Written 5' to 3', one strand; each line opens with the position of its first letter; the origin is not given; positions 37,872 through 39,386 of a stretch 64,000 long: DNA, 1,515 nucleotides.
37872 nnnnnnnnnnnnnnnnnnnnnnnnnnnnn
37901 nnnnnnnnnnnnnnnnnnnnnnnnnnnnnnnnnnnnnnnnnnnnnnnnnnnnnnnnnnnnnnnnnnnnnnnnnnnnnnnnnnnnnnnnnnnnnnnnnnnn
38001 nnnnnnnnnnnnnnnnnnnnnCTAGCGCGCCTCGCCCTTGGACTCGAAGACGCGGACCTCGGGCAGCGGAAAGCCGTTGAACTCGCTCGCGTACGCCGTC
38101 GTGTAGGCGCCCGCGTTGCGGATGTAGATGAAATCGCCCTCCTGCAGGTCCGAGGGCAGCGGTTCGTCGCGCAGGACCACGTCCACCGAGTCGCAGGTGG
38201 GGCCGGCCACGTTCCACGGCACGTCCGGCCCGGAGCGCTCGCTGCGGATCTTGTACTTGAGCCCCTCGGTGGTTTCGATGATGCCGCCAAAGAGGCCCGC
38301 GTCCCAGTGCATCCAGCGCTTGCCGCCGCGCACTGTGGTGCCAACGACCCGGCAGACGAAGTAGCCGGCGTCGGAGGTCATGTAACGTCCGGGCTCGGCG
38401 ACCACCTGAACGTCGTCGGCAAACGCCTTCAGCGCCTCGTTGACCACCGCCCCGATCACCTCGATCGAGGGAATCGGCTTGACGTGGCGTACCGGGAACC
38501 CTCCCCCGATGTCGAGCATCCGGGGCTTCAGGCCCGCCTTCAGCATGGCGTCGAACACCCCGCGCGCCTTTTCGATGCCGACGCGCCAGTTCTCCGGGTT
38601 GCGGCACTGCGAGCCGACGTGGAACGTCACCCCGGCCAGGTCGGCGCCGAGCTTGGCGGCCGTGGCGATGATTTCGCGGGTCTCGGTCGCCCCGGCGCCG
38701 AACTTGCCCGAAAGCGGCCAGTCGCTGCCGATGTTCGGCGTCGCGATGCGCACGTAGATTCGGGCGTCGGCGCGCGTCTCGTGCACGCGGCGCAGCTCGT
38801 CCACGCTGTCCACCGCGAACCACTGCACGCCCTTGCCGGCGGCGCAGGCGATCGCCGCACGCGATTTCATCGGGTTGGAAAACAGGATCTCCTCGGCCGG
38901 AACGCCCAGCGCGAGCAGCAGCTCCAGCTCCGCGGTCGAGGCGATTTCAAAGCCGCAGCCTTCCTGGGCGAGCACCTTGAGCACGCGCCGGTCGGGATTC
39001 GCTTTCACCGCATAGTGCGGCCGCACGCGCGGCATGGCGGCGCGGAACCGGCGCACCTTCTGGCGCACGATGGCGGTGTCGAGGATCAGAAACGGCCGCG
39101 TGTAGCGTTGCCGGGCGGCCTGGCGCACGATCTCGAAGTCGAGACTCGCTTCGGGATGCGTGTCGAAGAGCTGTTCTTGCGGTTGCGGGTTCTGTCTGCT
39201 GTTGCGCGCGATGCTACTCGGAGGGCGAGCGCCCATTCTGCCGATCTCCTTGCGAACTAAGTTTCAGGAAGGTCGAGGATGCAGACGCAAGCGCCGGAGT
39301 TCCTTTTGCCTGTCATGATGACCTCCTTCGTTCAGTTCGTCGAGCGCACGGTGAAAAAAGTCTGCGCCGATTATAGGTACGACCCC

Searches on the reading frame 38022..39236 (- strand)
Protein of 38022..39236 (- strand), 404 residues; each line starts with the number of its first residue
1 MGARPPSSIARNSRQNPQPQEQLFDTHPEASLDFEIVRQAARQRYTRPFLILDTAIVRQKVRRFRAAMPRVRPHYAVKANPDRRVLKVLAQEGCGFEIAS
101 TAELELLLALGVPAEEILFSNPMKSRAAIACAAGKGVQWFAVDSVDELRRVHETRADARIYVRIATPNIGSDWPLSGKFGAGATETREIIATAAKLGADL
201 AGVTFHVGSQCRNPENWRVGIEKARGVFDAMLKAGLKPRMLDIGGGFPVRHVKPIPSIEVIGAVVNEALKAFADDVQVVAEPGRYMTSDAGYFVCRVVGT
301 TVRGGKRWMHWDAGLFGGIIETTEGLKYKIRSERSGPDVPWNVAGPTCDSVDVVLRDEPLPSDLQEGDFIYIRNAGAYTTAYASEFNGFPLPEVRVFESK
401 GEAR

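Call 5: search_protein_families(library=pfam, proteins=[window:38022-39236:-])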
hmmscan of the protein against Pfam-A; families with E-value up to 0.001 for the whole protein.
window:38022-39236:- (404 aa): 3 families
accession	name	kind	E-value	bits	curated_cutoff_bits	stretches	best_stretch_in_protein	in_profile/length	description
PF02784.22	Orn_Arg_deC_N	-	9.3e-61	205.8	23.4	1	57-287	4-246/247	Pyridoxal-dependent decarboxylase, pyridoxal binding domain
PF00278.28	Orn_DAP_Arg_deC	-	2e-16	60.4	23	1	285-376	2-95/95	Pyridoxal-dependent decarboxylase, C-terminal sheet domain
PF01168.26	Ala_racemase_N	-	4e-05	23.9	24.1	1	53-241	2-191/220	Alanine racemase, N-terminal domain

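Call 6: search_protein_families(library=ncbifam, proteins=[window:38022-39236:-])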
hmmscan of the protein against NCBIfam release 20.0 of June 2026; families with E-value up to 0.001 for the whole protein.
window:38022-39236:- (404 aa): 8 families
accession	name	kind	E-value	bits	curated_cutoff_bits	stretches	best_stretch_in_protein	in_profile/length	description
TIGR01048.1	lysA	equivalog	3.7e-58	197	297.9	1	39-397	17-395/417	diaminopimelate decarboxylase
TIGR03099.1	dCO2ase_PEP1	hypoth_equivalog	2.8e-39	135.3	478.45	1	37-381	15-381/398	pyridoxal-dependent decarboxylase, exosortase A system-associated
NF006515.0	PRK08961.1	equivalog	4e-39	134.2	802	1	46-397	502-859/861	bifunctional aspartate kinase/diaminopimelate decarboxylase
NF052544.1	OrLyDeCDokD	equivalog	7.9e-15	54.4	700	1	32-299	26-321/461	ornithine/lysine decarboxylase DokD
NF003763.0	PRK05354.1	equivalog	2.2e-13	49.6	369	1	34-252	51-298/636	biosynthetic arginine decarboxylase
TIGR01273.1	speA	equivalog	2.1e-11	43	624.1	1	35-252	45-290/624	arginine decarboxylase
NF041039.1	FslC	exception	7.5e-10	38.2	500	1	42-386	23-393/418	rhizoferrin biosystnesis N-citrylornithine decarboxylase FslC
TIGR01047.1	nspC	equivalog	3.4e-06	25.8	409.05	1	259-402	212-364/380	carboxynorspermidine decarboxylase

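Call 9: find_related_loci(query=window:38022-39236:-, collection=genome_contigs, flank=3000)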
Query window:38022-39236:- (404 aa) in genome_contigs; peptide patterns used: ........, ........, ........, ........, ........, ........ (x = any residue, [..] = any of these).
418 stretches matched a pattern; 363 encode a relative of the query (tblastn E <= 1e-3); the best 80 are kept; 80 distinct loci.
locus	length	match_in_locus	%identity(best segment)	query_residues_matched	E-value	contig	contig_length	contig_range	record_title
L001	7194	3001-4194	93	1-398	0e+0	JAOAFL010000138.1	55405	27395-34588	MAG: Burkholderiales bacterium isolate SKW287 k141_1261511, whole genome shotgun sequence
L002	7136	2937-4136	86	1-400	0e+0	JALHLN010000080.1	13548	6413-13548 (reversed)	MAG: Burkholderiales bacterium isolate Bin_20_2 c_000000017321, whole genome shotgun sequence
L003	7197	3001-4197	87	1-400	0e+0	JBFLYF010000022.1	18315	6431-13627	MAG: Pseudomonadota bacterium isolate MAG077 MAG077_22, whole genome shotgun sequence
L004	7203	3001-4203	86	1-400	0e+0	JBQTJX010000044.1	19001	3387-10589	MAG: Betaproteobacteria bacterium isolate SAW223 c_000000013369, whole genome shotgun sequence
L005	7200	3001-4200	84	1-401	0e+0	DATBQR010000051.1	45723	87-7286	MAG TPA_asm: Burkholderiales bacterium isolate SMAG_U4108 k141_1063305, whole genome shotgun sequence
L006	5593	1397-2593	85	1-400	0e+0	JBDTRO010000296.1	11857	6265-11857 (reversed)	MAG: Betaproteobacteria bacterium isolate cluster3_bin.249 NODE_23494_length_11857_cov_7.992205, whole genome shotgun se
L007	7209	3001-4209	85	1-404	0e+0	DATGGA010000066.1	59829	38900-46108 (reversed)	MAG TPA_asm: Burkholderiales bacterium isolate SMAG_U9742 k141_1464536, whole genome shotgun sequence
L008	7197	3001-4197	86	1-400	0e+0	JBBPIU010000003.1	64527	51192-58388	MAG: Pseudomonadota bacterium isolate BPF4-43-45_bin_2 NODE_3_length_64527_cov_28.809809, whole genome shotgun sequence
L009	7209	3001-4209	85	1-404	0e+0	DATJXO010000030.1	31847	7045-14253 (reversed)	MAG TPA_asm: Burkholderiales bacterium isolate SMAG_U15128 k141_3007218, whole genome shotgun sequence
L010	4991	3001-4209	83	1-404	0e+0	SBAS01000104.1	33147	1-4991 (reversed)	MAG: Nitrosomonadales bacterium isolate Bin_11_1 Sp_contig284, whole genome shotgun sequence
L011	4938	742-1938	84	1-400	0e+0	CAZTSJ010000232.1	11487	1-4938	MAG TPA_asm: uncultured Bordetella sp. isolate binchicken_co165_140 genome assembly, contig: k141_437807, whole genome s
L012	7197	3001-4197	85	1-400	0e+0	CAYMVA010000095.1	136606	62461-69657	MAG TPA_asm: uncultured Enterobacteriaceae bacterium isolate binchicken_co165_281 genome assembly, contig: k141_153180,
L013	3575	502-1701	84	1-401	0e+0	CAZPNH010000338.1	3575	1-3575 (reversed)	MAG TPA_asm: uncultured Bordetella sp. isolate binchicken_co54_428 genome assembly, contig: NODE_53222_length_3575_cov_6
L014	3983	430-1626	87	1-400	0e+0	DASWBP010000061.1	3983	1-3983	MAG TPA_asm: Burkholderiales bacterium isolate SMAG_U2685 k141_222210, whole genome shotgun sequence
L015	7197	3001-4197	85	1-400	0e+0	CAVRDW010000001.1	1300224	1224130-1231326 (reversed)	MAG: uncultured beta proteobacterium isolate MFD10007.bin.2.212 genome assembly, contig: contig_29432, whole genome shot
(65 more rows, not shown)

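Call 20: search_solved_structures(query=window:38022-39236:-, max_evalue=1e-20, show_alignments=1)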
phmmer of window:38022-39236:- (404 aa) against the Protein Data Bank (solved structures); distinct sequences matched with E-value up to 1e-20: 35.
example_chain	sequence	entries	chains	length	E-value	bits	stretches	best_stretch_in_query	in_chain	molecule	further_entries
2plj_A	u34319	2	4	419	2.7e-67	230.4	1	22-391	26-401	lysine/ornithine decarboxylase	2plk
4zgy_A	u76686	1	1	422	7.6e-59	202.6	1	48-298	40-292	Ornithine decarboxylase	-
9b8m_A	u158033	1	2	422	7.6e-59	202.6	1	48-298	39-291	Ornithine decarboxylase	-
7s3f_A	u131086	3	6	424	7.7e-59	202.6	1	48-298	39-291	Ornithine decarboxylase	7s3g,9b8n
1d7k_A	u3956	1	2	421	8.7e-59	202.4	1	48-298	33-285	HUMAN ORNITHINE DECARBOXYLASE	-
2on3_A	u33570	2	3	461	1.1e-58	202.1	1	48-298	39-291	Ornithine decarboxylase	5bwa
2oo0_A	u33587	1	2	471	1.2e-58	202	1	48-298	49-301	Ornithine decarboxylase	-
7odc_A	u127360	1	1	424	1.5e-58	201.6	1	48-298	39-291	PROTEIN (ORNITHINE DECARBOXYLASE)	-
7u6p_A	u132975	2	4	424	1e-57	198.9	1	48-298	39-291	Ornithine decarboxylase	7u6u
5gjm_A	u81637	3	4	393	7e-57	196.1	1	42-402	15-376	Lysine/ornithine decarboxylase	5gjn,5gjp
1szr_C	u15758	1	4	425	1.7e-56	194.9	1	48-305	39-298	Ornithine decarboxylase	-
5gjo_A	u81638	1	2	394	1.7e-56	194.9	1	42-402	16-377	Lysine/ornithine decarboxylase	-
1njj_A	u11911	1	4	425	2.1e-56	194.6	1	48-305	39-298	ornithine decarboxylase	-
1f3t_A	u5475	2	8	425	2.1e-56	194.6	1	48-305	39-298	ORNITHINE DECARBOXYLASE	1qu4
2tod_A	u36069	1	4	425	1.5e-55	191.8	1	48-305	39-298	PROTEIN (ORNITHINE DECARBOXYLASE)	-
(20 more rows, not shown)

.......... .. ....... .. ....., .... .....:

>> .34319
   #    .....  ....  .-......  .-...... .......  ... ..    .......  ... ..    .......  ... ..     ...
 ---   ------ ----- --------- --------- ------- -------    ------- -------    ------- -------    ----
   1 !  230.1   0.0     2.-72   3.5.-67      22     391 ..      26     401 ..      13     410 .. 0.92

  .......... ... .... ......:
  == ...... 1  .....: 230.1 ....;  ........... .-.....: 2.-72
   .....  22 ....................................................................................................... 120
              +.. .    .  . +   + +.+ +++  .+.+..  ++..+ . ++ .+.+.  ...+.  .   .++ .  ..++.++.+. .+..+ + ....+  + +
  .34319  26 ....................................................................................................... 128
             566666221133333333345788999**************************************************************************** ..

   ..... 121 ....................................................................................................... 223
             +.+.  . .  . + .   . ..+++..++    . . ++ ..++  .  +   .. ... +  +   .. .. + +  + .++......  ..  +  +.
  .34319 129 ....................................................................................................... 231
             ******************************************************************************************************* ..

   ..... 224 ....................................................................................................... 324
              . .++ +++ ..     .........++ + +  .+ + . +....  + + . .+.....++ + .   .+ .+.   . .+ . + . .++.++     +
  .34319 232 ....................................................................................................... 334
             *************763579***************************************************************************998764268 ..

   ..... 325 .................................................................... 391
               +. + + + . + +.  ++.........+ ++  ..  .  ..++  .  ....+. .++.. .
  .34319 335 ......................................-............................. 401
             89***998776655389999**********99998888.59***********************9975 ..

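Call 21: find_homologous_proteins(query=window:38022-39236:-, max_evalue=1e-30)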
Query window:38022-39236:- (404 aa): 7981 proteins with E <= 1e-30 among 8000 candidates; the best 120 are listed.
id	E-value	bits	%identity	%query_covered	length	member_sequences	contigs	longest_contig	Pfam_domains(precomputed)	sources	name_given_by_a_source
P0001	1.3e-265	898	98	100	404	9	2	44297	PF02784.23,PF00278.29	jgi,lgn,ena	-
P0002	5.9e-247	837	91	99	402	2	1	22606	PF02784.23,PF00278.29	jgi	jgi:ornithine decarboxylase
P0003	1.8e-240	816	86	99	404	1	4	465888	PF02784.23,PF00278.29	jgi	-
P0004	6.7e-240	814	87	99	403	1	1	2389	PF02784.23,PF00278.29,PF01168.27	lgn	-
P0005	3.1e-239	812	87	99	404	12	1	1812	PF02784.23,PF00278.29,PF01168.27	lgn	-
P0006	5.0e-239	811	86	100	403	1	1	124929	PF02784.23,PF00278.29,PF01168.27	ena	-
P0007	5.3e-239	811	86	99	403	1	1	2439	PF02784.23,PF00278.29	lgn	-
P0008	5.3e-239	811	86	99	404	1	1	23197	PF02784.23,PF00278.29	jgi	-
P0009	1.2e-238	810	87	99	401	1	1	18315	PF02784.23,PF00278.29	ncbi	ncbi:MAG: type III PLP-dependent enzyme [Pseudomonadota bacterium]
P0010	1.3e-238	809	87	99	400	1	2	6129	PF02784.23,PF00278.29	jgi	jgi:ornithine decarboxylase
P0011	4.7e-238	808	87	99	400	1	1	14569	PF02784.23,PF00278.29,PF01168.27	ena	-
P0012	8.0e-238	807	86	99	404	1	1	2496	PF02784.23,PF00278.29,PF01168.27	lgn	-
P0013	1.5e-237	806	86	99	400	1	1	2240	PF02784.23,PF00278.29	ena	-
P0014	5.3e-237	804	86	99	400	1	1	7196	PF02784.23,PF00278.29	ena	-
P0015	1.5e-236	803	87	99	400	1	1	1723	PF02784.23,PF00278.29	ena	-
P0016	1.6e-236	803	85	100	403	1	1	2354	PF02784.23,PF00278.29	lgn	-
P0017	4.5e-236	801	84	100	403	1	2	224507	PF02784.23,PF00278.29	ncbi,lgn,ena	-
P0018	4.6e-236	801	86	99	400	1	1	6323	PF02784.23,PF00278.29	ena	-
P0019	7.6e-236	800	86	99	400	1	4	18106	PF02784.23,PF00278.29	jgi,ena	-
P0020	8.8e-236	800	86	99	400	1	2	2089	PF02784.23,PF00278.29,PF01168.27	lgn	-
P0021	1.3e-235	800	84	100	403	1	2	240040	PF02784.23,PF00278.29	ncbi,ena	-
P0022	1.7e-235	799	86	99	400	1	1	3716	PF02784.23,PF00278.29,PF01168.27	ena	-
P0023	1.8e-235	799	84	100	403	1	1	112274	PF02784.23,PF00278.29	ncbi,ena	-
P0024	2.1e-235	799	87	100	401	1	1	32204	PF02784.23,PF00278.29,PF01168.27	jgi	jgi:ornithine decarboxylase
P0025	2.1e-235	799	86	99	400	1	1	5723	PF02784.23,PF00278.29,PF01168.27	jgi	jgi:ornithine decarboxylase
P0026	2.7e-235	799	86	99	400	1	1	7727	PF02784.23,PF00278.29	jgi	jgi:ornithine decarboxylase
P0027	3.7e-235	798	86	99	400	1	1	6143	PF02784.23,PF00278.29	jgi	-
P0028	3.9e-235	798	85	99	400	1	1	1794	PF02784.23,PF00278.29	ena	-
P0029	4.9e-235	798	86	99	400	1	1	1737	PF02784.23,PF00278.29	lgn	-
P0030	5.9e-235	797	85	99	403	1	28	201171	PF02784.23,PF00278.29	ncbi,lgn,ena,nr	ncbi:MAG: type III PLP-dependent enzyme [Proteobacteria bacterium]|nr:type III PLP-dependent enzyme 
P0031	1.4e-234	796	84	100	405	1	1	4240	PF02784.23,PF00278.29,PF01168.27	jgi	jgi:ornithine decarboxylase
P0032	1.5e-234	796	86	99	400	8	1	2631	PF02784.23,PF00278.29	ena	-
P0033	1.5e-234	796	85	99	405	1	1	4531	PF02784.23,PF00278.29,PF01168.27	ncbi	ncbi:MAG: type III PLP-dependent enzyme [Burkholderiales bacterium]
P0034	3.2e-234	795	85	99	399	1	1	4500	PF02784.23,PF00278.29,PF01168.27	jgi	jgi:ornithine decarboxylase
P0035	4.0e-234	795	86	99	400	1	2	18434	PF02784.23,PF00278.29,PF01168.27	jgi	jgi:ornithine decarboxylase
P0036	4.1e-234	795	85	99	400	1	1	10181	PF02784.23,PF00278.29,PF01168.27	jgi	jgi:ornithine decarboxylase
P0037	4.2e-234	795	86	99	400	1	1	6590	PF02784.23,PF00278.29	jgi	jgi:ornithine decarboxylase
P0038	4.2e-234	795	85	99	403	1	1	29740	PF02784.23,PF00278.29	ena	-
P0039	4.5e-234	795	86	99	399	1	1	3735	PF02784.23,PF00278.29,PF01168.27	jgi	jgi:ornithine decarboxylase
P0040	4.8e-234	794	84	99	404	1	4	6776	PF02784.23,PF00278.29,PF01168.27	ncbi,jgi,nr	ncbi:MAG: type III PLP-dependent enzyme [Betaproteobacteria bacterium]|nr:type III PLP-dependent enz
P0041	5.2e-234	794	85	99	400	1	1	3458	PF02784.23,PF00278.29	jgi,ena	-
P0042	5.5e-234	794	86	99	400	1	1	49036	PF02784.23,PF00278.29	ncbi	-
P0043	5.5e-234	794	86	99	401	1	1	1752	PF02784.23,PF00278.29,PF01168.27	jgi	-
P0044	5.8e-234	794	85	99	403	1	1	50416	PF02784.23,PF00278.29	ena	-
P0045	6.1e-234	794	86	99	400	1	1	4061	PF02784.23,PF00278.29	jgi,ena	-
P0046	8.2e-234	794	84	99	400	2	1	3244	PF02784.23,PF00278.29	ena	-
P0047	8.2e-234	794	84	99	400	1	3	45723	PF02784.23,PF00278.29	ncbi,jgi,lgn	ncbi:MAG TPA: type III PLP-dependent enzyme [Burkholderiales bacterium]|jgi:ornithine decarboxylase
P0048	9.0e-234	794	85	99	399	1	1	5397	PF02784.23,PF00278.29,PF01168.27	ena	-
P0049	9.9e-234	793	87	99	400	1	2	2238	PF02784.23,PF00278.29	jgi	jgi:ornithine decarboxylase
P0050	1.1e-233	793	85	98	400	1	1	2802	PF02784.23,PF00278.29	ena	-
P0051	1.2e-233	793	86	99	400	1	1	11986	PF02784.23,PF00278.29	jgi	jgi:ornithine decarboxylase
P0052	1.2e-233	793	85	99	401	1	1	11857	PF02784.23,PF00278.29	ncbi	ncbi:MAG: type III PLP-dependent enzyme [Betaproteobacteria bacterium]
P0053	1.4e-233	793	86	99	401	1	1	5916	PF02784.23,PF00278.29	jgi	-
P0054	1.6e-233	793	85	99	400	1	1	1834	PF02784.23,PF00278.29,PF01168.27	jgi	-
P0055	2.1e-233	792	85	99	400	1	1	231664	PF02784.23,PF00278.29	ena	-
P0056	2.4e-233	792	85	99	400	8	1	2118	PF02784.23,PF00278.29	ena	-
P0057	2.4e-233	792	85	100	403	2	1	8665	PF02784.23,PF00278.29,PF01168.27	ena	-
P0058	2.4e-233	792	85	100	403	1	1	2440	PF02784.23,PF00278.29,PF01168.27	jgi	-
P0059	2.4e-233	792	85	99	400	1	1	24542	PF02784.23,PF00278.29,PF01168.27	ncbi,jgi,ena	-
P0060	2.8e-233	792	84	99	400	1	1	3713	PF02784.23,PF00278.29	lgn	-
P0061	2.9e-233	792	84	99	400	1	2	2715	PF02784.23,PF00278.29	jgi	jgi:ornithine decarboxylase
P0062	3.0e-233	792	87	99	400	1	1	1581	PF02784.23,PF00278.29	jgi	jgi:ornithine decarboxylase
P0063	3.0e-233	792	85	99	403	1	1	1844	PF02784.23,PF00278.29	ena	-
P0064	3.3e-233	792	84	99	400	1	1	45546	PF02784.23,PF00278.29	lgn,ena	-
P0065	3.3e-233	792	86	99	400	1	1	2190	PF02784.23,PF00278.29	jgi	jgi:ornithine decarboxylase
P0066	4.4e-233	791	86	99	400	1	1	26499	PF02784.23,PF00278.29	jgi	jgi:ornithine decarboxylase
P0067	4.9e-233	791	85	99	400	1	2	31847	PF02784.23,PF00278.29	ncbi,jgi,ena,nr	ncbi:MAG TPA: type III PLP-dependent enzyme [Burkholderiales bacterium]|nr:type III PLP-dependent en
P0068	5.4e-233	791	84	99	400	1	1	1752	PF02784.23,PF00278.29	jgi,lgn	jgi:ornithine decarboxylase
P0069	6.0e-233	791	84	99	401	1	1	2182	PF02784.23,PF00278.29,PF01168.27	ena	-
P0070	6.6e-233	791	86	99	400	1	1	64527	PF02784.23,PF00278.29,PF01168.27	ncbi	ncbi:MAG: type III PLP-dependent enzyme [Pseudomonadota bacterium]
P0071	7.0e-233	791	85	99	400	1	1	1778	PF02784.23,PF00278.29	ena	-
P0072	7.6e-233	790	86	99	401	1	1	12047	PF02784.23,PF00278.29,PF01168.27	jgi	jgi:ornithine decarboxylase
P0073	7.8e-233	790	85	99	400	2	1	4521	PF02784.23,PF00278.29,PF01168.27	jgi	jgi:ornithine decarboxylase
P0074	1.1e-232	790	84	99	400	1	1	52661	PF02784.23,PF00278.29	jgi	-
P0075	1.2e-232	790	84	99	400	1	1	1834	PF02784.23,PF00278.29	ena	-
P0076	1.3e-232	790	85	99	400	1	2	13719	PF02784.23,PF00278.29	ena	-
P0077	1.3e-232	790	85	99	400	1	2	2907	PF02784.23,PF00278.29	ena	-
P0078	1.4e-232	790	86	99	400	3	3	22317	PF02784.23,PF00278.29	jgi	jgi:ornithine decarboxylase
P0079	1.6e-232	789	85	99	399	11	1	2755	PF02784.23,PF00278.29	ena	-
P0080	1.6e-232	789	85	99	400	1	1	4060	PF02784.23,PF00278.29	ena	-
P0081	1.6e-232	789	85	99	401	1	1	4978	PF02784.23,PF00278.29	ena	-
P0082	1.7e-232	789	86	99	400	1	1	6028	PF02784.23,PF00278.29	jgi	jgi:ornithine decarboxylase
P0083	1.8e-232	789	84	99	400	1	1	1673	PF02784.23,PF00278.29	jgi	-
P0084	2.0e-232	789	85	99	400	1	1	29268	PF02784.23,PF00278.29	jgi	jgi:ornithine decarboxylase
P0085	2.0e-232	789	85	99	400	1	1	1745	PF02784.23,PF00278.29,PF01168.27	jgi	-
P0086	2.2e-232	789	86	99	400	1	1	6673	PF02784.23,PF00278.29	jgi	jgi:ornithine decarboxylase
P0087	2.5e-232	789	86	99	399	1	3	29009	PF02784.23,PF00278.29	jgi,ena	-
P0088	2.5e-232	789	86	99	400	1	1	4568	PF02784.23,PF00278.29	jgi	-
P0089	3.0e-232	789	84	99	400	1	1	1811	PF02784.23,PF00278.29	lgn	-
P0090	3.6e-232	788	85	99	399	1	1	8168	PF02784.23,PF00278.29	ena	-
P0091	3.6e-232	788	86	99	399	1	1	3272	PF02784.23,PF00278.29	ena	-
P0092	3.7e-232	788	85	99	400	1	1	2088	PF02784.23,PF00278.29,PF01168.27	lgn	-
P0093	4.0e-232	788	85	99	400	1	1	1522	PF02784.23,PF00278.29,PF01168.27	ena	-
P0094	4.1e-232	788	85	99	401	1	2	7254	PF02784.23,PF00278.29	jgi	jgi:ornithine decarboxylase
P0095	4.5e-232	788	85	99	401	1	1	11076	PF02784.23,PF00278.29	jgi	jgi:ornithine decarboxylase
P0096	4.6e-232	788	86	99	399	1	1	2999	PF02784.23,PF00278.29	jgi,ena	-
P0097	4.8e-232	788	85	99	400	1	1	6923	PF02784.23,PF00278.29,PF01168.27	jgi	-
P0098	4.9e-232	788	85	99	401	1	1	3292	PF02784.23,PF00278.29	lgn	-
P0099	5.2e-232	788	84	99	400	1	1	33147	PF02784.23,PF00278.29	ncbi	-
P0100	5.5e-232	788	85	99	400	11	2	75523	PF02784.23,PF00278.29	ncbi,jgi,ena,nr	ncbi:MAG TPA: type III PLP-dependent enzyme [Burkholderiales bacterium]|nr:type III PLP-dependent en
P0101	5.9e-232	788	85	99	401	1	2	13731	PF02784.23,PF00278.29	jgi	jgi:ornithine decarboxylase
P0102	7.0e-232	787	86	99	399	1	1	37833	PF02784.23,PF00278.29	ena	-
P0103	8.2e-232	787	84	99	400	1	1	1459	PF02784.23,PF00278.29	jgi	jgi:ornithine decarboxylase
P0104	8.8e-232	787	85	99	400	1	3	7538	PF02784.23,PF00278.29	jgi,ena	jgi:ornithine decarboxylase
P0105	1.0e-231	787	86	99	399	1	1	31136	PF02784.23,PF00278.29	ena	-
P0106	1.1e-231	787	86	99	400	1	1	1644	PF02784.23,PF00278.29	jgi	-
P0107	1.2e-231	787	84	99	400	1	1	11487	PF02784.23,PF00278.29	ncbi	-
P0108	1.3e-231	786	84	98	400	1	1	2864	PF02784.23,PF00278.29,PF01168.27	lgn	-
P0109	1.3e-231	786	85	99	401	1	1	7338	PF02784.23,PF00278.29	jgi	jgi:ornithine decarboxylase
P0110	1.4e-231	786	85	99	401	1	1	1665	PF02784.23,PF00278.29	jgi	jgi:ornithine decarboxylase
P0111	1.5e-231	786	85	99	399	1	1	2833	PF02784.23,PF00278.29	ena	-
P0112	1.7e-231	786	85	99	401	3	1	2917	PF02784.23,PF00278.29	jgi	jgi:ornithine decarboxylase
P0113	1.7e-231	786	86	99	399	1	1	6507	PF02784.23,PF00278.29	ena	-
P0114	2.3e-231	786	84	99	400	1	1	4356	PF02784.23,PF00278.29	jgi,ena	-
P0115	2.6e-231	785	85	99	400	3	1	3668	PF02784.23,PF00278.29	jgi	-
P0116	3.1e-231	785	85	99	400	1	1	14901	PF02784.23,PF00278.29,PF01168.27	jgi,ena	-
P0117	3.3e-231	785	83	99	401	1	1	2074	PF02784.23,PF00278.29,PF01168.27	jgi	-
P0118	3.6e-231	785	84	99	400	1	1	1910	PF02784.23,PF00278.29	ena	-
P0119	3.7e-231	785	84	99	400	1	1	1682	PF02784.23,PF00278.29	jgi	jgi:ornithine decarboxylase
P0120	3.9e-231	785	84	99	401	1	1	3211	PF02784.23,PF00278.29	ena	-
